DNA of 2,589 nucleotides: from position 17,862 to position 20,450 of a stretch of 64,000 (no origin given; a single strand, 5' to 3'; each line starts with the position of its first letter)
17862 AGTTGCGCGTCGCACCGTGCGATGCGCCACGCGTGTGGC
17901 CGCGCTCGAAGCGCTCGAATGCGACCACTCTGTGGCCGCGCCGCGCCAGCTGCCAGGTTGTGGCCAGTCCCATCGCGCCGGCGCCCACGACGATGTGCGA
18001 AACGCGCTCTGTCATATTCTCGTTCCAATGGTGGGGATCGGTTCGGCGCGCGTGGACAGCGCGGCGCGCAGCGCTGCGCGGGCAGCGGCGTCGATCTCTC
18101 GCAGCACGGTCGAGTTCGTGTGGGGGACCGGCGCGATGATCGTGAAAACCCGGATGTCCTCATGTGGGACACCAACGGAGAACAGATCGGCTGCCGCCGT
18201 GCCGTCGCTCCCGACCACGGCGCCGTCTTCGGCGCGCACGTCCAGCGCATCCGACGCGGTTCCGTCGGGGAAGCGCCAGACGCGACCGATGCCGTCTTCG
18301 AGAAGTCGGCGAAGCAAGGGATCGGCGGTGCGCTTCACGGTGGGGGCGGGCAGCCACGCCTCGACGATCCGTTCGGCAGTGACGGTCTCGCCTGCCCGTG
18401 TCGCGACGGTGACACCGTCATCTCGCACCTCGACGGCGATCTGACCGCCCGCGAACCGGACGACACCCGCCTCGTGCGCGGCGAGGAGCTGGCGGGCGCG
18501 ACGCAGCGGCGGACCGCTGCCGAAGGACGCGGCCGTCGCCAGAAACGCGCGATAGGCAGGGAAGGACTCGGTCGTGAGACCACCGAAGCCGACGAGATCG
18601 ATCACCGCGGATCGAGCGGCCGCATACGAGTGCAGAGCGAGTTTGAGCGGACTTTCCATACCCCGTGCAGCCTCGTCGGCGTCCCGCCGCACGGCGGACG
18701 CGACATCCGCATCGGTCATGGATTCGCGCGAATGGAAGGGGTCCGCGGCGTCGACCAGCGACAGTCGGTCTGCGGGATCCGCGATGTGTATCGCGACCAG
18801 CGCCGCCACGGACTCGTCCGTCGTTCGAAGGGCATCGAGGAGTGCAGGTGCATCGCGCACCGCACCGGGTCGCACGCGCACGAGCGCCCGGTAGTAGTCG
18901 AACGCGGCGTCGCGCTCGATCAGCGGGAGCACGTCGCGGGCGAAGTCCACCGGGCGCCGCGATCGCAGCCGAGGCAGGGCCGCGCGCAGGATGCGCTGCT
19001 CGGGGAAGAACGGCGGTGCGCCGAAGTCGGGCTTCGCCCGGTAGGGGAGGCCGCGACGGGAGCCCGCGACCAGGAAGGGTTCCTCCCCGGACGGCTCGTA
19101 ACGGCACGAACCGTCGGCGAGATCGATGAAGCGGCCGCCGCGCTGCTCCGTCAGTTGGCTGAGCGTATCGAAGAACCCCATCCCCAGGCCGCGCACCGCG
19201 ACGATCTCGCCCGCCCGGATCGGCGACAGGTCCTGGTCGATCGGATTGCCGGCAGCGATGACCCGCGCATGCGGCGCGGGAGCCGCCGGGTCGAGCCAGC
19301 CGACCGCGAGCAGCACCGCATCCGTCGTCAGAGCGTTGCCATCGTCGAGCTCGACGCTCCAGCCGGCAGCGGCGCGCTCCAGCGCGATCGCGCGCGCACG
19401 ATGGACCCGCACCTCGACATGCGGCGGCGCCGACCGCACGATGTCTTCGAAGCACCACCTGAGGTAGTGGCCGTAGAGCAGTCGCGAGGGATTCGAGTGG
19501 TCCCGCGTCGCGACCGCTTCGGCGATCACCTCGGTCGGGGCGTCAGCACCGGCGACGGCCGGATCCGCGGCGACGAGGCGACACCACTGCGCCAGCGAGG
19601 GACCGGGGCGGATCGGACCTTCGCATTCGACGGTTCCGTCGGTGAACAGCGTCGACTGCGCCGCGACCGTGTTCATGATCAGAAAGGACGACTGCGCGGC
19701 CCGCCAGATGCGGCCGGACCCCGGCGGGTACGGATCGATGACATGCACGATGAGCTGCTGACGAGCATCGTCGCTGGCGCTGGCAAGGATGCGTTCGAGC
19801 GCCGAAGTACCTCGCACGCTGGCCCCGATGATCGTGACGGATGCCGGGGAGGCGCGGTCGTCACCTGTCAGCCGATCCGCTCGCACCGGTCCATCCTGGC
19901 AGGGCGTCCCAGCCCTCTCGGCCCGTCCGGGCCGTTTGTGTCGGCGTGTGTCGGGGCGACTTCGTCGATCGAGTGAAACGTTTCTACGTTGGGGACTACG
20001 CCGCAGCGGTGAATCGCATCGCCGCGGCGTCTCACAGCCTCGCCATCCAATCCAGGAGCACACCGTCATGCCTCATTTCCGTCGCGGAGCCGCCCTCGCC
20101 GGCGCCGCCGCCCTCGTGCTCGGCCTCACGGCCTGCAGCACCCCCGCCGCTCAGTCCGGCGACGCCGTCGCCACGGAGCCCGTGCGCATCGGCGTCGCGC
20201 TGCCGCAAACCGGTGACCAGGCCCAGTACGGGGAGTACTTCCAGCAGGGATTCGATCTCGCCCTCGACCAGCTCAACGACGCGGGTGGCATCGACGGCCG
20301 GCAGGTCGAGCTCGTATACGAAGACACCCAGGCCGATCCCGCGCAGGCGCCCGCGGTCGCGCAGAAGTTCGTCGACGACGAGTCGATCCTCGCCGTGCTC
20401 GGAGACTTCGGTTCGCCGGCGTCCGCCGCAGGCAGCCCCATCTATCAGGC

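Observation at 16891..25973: Candidate uncharacterised amino-acid-derivative uptake and oxidation system inserted between guaB and guaB3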

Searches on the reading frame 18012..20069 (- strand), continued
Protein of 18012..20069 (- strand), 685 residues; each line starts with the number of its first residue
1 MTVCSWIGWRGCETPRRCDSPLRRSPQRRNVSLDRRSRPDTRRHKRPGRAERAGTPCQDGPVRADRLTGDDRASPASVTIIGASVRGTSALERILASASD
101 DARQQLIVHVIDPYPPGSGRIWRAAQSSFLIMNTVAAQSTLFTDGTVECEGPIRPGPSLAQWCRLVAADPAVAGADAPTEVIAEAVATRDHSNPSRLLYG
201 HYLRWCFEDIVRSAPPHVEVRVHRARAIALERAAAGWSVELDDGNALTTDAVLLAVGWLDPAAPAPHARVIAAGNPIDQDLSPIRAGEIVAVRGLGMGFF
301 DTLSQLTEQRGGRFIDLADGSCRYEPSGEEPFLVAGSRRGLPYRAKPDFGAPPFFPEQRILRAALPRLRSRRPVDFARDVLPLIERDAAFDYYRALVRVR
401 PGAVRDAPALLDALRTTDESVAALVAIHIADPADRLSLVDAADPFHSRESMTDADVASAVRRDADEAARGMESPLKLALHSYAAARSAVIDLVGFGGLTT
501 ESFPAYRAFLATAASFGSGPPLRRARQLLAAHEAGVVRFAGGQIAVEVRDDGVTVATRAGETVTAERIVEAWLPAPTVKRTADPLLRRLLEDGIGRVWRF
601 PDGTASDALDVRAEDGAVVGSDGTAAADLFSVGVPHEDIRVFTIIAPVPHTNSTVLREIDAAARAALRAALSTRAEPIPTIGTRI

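Call 34: search_protein_families(library=ncbifam, proteins=[L076:3396-4631:-, L081:3415-4602:-, L083:3811-4407:-, L083:4404-5024:-, L081:11924-13138:-], max_evalue=0.001)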
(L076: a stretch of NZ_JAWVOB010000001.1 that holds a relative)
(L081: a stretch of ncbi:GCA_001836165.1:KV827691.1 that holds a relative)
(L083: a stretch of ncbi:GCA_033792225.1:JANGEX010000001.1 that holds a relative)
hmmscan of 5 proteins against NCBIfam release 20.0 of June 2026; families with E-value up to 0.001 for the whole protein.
L076:3396-4631:- (411 aa): 5 families
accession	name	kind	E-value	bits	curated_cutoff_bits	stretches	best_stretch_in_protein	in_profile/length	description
TIGR04030.1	perox_Avi_7169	hypoth_equivalog_domain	1.2e-87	292.8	233.15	1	220-404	1-185/185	alkylhydroperoxidase domain protein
TIGR04029.1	CMD_Avi_7170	hypoth_equivalog_domain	2.1e-68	230.5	100.75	1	3-184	1-174/174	CMD domain protein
TIGR01926.1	peroxid_rel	subfamily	1e-65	220.9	81.8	1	233-408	1-178/178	peroxidase-related enzyme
NF041238.1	AhpD_rel_CFYUT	equivalog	4.2e-07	29.5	175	1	283-398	210-328/357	alkylhydroperoxidase-related (seleno)protein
TIGR00778.1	ahpD_dom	domain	1.4e-06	27.6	27.8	1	290-324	2-36/51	alkylhydroperoxidase AhpD family core domain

L081:3415-4602:- (395 aa): 6 families
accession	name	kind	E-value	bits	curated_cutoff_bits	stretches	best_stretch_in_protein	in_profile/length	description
TIGR04030.1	perox_Avi_7169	hypoth_equivalog_domain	5.5e-90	300.4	233.15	1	204-388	1-185/185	alkylhydroperoxidase domain protein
TIGR04029.1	CMD_Avi_7170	hypoth_equivalog_domain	4.6e-65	219.6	100.75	1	3-170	1-174/174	CMD domain protein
TIGR01926.1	peroxid_rel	subfamily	5.5e-62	208.7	81.8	2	217-391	1-177/178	peroxidase-related enzyme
TIGR00778.1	ahpD_dom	domain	4.5e-12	45.3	27.8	1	272-314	1-43/51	alkylhydroperoxidase AhpD family core domain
NF041238.1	AhpD_rel_CFYUT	equivalog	4.5e-06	26.2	175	1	267-341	211-288/357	alkylhydroperoxidase-related (seleno)protein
TIGR00777.1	ahpD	subfamily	0.0007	19.5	191.95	0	271-316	109-154/177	alkylhydroperoxidase, AhpD family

L083:3811-4407:- (198 aa): 4 families
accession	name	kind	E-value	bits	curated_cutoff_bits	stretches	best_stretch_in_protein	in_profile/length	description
TIGR04030.1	perox_Avi_7169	hypoth_equivalog_domain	1.9e-79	266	233.15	1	14-196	2-185/185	alkylhydroperoxidase domain protein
TIGR01926.1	peroxid_rel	subfamily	9.7e-47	159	81.8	1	26-197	1-175/178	peroxidase-related enzyme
TIGR00778.1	ahpD_dom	domain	1.2e-08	34.3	27.8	1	82-123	2-43/51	alkylhydroperoxidase AhpD family core domain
NF041238.1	AhpD_rel_CFYUT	equivalog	1.2e-06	28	175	1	77-194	212-332/357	alkylhydroperoxidase-related (seleno)protein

L083:4404-5024:- (206 aa): 2 families
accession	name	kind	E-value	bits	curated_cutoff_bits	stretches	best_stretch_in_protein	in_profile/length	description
TIGR04029.1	CMD_Avi_7170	hypoth_equivalog_domain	3.7e-54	184.1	100.75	1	11-200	1-174/174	CMD domain protein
TIGR01926.1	peroxid_rel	subfamily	6e-05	22.9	81.8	0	140-198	114-172/178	peroxidase-related enzyme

L081:11924-13138:- (404 aa): 0 families

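Call 41: search_protein_families(library=pfam, proteins=[L053:11853-13286:+, L053:8275-9663:-, L053:14188-15987:+, L053:13499-14191:+, L023:2267-2986:-, L023:14887-15507:+, L023:15560-16999:+, L023:1122-1805:+], max_evalue=0.001)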
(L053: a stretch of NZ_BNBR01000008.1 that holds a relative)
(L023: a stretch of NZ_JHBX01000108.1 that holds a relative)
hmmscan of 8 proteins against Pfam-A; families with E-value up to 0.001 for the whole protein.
L053:11853-13286:+ (477 aa): 0 families

L053:8275-9663:- (462 aa): 1 family
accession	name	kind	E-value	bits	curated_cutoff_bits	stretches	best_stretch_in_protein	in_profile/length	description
PF04055.27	Radical_SAM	-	0.00029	21.5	29.5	1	156-244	5-89/166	Radical SAM superfamily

L053:14188-15987:+ (599 aa): 0 families

L053:13499-14191:+ (230 aa): 4 families
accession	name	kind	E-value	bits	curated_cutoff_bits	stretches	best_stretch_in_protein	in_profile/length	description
PF00132.30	Hexapep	-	1.3e-15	56.8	27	1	177-211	2-36/36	Bacterial transferase hexapeptide (six repeats)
PF12464.13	Mac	-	3.6e-14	53.2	22.1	1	53-104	1-53/53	Maltose acetyltransferase hexapeptide capping motif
PF14602.12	Hexapep_2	-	3.1e-11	43.2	27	1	176-211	1-34/34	Hexapeptide repeat of succinyl-transferase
PF25084.1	LbH_EIF2B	-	9.2e-06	26.1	54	0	178-213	17-51/105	EIF2B subunit epsilon LbH domain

L023:2267-2986:- (239 aa): 0 families

L023:14887-15507:+ (206 aa): 0 families

L023:15560-16999:+ (479 aa): 1 family
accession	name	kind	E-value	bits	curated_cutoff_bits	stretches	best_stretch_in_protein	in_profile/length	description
PF02386.22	TrkH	-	6.1e-39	134.3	27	1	53-461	58-491/502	Cation transport protein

L023:1122-1805:+ (227 aa): 0 families

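Call 57: find_encoding_contigs(protein=P0028, flank=10000, max_places=1)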
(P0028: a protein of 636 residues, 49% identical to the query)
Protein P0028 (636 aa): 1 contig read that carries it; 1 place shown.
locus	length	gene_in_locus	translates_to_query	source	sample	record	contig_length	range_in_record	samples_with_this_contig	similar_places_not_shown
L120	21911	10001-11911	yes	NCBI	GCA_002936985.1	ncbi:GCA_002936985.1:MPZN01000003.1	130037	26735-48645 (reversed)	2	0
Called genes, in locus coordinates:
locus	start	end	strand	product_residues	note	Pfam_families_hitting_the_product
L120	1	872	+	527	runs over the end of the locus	PF07992:Pyr_redox_2 (faint), PF00890:FAD_binding_2 (weak), PF01266:DAO, PF01494:FAD_binding_3 (weak), PF03486:HI0933_like (faint), PF13450:NAD_binding_8 (weak)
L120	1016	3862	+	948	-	PF00690:Cation_ATPase_N, PF00122:E1-E2_ATPase, PF13246:Cation_ATPase, PF00702:Hydrolase, PF12710:HAD (weak), PF00689:Cation_ATPase_C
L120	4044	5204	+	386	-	PF13433:Peripla_BP_5, PF13458:Peripla_BP_6, PF01094:ANF_receptor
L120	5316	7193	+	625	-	PF02653:BPD_transp_2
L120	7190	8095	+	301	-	PF00005:ABC_tran, PF13304:AAA_21 (faint), PF12399:BCA_ABC_TP_C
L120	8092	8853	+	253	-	PF00005:ABC_tran, PF13304:AAA_21 (faint)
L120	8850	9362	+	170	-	-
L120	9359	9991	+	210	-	PF02627:CMD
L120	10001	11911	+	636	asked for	PF13454:NAD_binding_9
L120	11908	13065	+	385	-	PF01266:DAO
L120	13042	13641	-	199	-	PF00440:TetR_N, PF16859:TetR_C_11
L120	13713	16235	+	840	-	PF28054:YjdP (faint), PF03176:MMPL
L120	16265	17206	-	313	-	PF00561:Abhydrolase_1, PF12146:Hydrolase_4 (faint)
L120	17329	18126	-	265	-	PF13714:PEP_mutase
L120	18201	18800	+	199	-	PF01872:RibD_C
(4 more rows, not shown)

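Call 58: find_encoding_contigs(protein=P0034, flank=10000, max_places=1)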
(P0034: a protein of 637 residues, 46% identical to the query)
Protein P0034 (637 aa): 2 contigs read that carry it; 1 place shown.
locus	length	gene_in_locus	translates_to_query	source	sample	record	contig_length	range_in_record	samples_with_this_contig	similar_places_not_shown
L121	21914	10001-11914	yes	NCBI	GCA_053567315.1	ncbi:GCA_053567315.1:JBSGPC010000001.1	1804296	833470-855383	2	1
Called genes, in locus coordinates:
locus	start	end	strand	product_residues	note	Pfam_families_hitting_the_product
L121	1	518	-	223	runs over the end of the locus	PF00072:Response_reg, PF00486:Trans_reg_C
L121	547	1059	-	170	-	PF04073:tRNA_edit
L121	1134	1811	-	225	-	PF03848:TehB (faint), PF05724:TPMT, PF13489:Methyltransf_23, PF08241:Methyltransf_11, PF08242:Methyltransf_12, PF13649:Methyltransf_25, PF13847:Methyltransf_31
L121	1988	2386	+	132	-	PF00583:Acetyltransf_1 (faint), PF14542:Acetyltransf_CG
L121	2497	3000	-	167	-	PF00903:Glyoxalase, PF18029:Glyoxalase_6 (weak), PF22650:At5g48480-like_C (weak)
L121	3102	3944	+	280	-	PF20240:DUF6597, PF12833:HTH_18, PF00165:HTH_AraC (weak)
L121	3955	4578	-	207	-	PF02627:CMD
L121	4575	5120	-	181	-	-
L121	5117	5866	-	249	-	PF00005:ABC_tran, PF13304:AAA_21 (faint)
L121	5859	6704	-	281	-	PF00005:ABC_tran, PF13304:AAA_21 (faint), PF12399:BCA_ABC_TP_C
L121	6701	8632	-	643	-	PF02653:BPD_transp_2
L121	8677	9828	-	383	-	PF13433:Peripla_BP_5, PF13458:Peripla_BP_6, PF01094:ANF_receptor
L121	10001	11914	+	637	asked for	PF13454:NAD_binding_9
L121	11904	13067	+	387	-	PF01266:DAO, PF07992:Pyr_redox_2 (faint), PF13450:NAD_binding_8 (weak)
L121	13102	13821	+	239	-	PF00106:adh_short, PF04321:RmlD_sub_bind (weak), PF08659:KR, PF01370:Epimerase, PF03435:Sacchrp_dh_NADP (weak), PF13460:NAD_binding_10, PF13561:adh_short_C2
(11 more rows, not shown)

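Call 72: find_homologous_proteins(query=L083:3811-4407:-, max_evalue=1e-15)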
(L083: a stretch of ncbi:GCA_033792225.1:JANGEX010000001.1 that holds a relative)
Query L083:3811-4407:- (198 aa): 5042 proteins with E <= 1e-15 among 6858 candidates; the best 120 are listed. Only proteins of 108 to 347 residues were searched: fused or split forms outside these lengths cannot appear, so this answer is no evidence that the protein stands alone or is whole; lengths 'longer' or 'shorter' looks for them.
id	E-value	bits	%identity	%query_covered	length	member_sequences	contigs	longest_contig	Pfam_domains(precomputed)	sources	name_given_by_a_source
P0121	2.7e-129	447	100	100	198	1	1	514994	PF02627.26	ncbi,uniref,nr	ncbi:alkylhydroperoxidase domain protein [Microbacterium sp. LRZ72]|uniref:alkylhydroperoxidase doma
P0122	2.8e-98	345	76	99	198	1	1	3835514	PF02627.26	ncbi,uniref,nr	ncbi:alkylhydroperoxidase domain protein [Microbacterium sp. W4I4]|uniref:alkylhydroperoxidase domai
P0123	4.9e-98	345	76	99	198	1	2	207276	PF02627.26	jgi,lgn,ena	-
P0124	5.5e-97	341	77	100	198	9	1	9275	PF02627.26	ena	-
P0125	6.8e-88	311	74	92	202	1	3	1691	PF02627.26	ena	-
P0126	4.8e-87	309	73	92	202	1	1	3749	PF02627.26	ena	-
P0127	5.0e-87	309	73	92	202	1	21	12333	PF02627.26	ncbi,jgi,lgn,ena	-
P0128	5.5e-87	308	68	99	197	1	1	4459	PF02627.26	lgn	-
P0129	6.6e-87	308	69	100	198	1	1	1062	PF02627.26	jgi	jgi:alkylhydroperoxidase domain protein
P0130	1.3e-86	307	73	92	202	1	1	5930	PF02627.26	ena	-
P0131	1.6e-86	307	72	92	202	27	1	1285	PF02627.26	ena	-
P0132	4.1e-86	306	70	100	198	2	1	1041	PF02627.26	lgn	-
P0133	4.3e-86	306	68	99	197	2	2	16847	PF02627.26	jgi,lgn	jgi:alkylhydroperoxidase domain protein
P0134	6.2e-86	305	68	99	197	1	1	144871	PF02627.26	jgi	-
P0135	1.0e-85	304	68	99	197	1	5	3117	PF02627.26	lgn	-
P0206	2.3e-73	264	63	99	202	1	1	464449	PF02627.26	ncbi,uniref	ncbi:alkylhydroperoxidase domain protein [Frigidibacter sp. MR17.24]|uniref:alkylhydroperoxidase dom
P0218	5.2e-73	263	59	99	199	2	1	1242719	PF02627.26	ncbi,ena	-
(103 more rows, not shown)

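Call 73: find_encoding_contigs(protein=P0206, flank=9000, max_places=1)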
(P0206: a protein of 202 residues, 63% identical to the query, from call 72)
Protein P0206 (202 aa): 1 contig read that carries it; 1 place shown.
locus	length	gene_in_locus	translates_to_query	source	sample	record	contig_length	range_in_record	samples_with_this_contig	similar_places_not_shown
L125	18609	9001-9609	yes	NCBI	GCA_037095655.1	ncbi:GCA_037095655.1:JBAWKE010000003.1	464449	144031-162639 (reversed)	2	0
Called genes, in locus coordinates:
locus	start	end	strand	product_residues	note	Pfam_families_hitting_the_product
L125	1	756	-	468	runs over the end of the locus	PF01425:Amidase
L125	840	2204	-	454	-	PF01547:SBP_bac_1, PF13416:SBP_bac_8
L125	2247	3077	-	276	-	PF00528:BPD_transp_1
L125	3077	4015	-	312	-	PF00528:BPD_transp_1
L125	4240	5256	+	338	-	PF12625:Arabinose_bd, PF12833:HTH_18, PF00165:HTH_AraC (weak)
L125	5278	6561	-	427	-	PF06808:DctM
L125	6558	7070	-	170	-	PF04290:DctQ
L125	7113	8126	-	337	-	PF03480:DctP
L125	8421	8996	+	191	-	-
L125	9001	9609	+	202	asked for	PF02627:CMD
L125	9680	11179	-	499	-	PF01970:TctA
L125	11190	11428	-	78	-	PF07331:TctB (weak)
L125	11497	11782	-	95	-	-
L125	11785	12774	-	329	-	PF03401:TctC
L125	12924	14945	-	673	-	PF04879:Molybdop_Fe4S4, PF00384:Molybdopterin, PF01568:Molydop_binding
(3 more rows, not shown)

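Call 74: find_encoding_contigs(protein=P0218, flank=9000, max_places=1)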
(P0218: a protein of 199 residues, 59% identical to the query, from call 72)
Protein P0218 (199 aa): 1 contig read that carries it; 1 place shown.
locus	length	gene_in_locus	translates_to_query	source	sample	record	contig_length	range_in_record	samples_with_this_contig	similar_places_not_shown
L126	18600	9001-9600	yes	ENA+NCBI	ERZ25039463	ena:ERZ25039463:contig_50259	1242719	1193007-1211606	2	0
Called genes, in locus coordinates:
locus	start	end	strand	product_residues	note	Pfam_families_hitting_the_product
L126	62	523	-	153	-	-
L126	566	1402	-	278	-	PF00106:adh_short, PF08659:KR, PF13561:adh_short_C2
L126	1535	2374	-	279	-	PF01522:Polysacc_deac_1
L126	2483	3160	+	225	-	-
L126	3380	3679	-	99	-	PF00216:Bac_DNA_binding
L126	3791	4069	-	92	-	-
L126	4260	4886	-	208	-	PF00561:Abhydrolase_1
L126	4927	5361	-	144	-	PF00583:Acetyltransf_1, PF13673:Acetyltransf_10, PF13508:Acetyltransf_7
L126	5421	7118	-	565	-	PF00890:FAD_binding_2, PF01266:DAO (weak), PF03486:HI0933_like (weak), PF07992:Pyr_redox_2 (weak), PF12831:FAD_oxidored, PF13450:NAD_binding_8 (weak)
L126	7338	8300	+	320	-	PF00296:Bac_luciferase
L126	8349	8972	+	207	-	-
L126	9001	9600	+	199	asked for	PF02627:CMD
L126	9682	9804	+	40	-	-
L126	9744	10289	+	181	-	-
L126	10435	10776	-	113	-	PF18602:Rap1a (weak)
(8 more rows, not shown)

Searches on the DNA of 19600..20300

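Call 36: search_rna_families(source=window, start=19600, end=20300, threshold=evalue, max_evalue=1)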
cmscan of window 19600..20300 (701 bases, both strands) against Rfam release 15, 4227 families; matches with E-value up to 1: 1.
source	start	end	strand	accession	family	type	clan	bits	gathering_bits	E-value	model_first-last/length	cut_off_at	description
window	19897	19933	+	RF01716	PhotoRC-I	Cis-reg;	-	20.9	45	0.0058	1-44/44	no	PhotoRC-I RNA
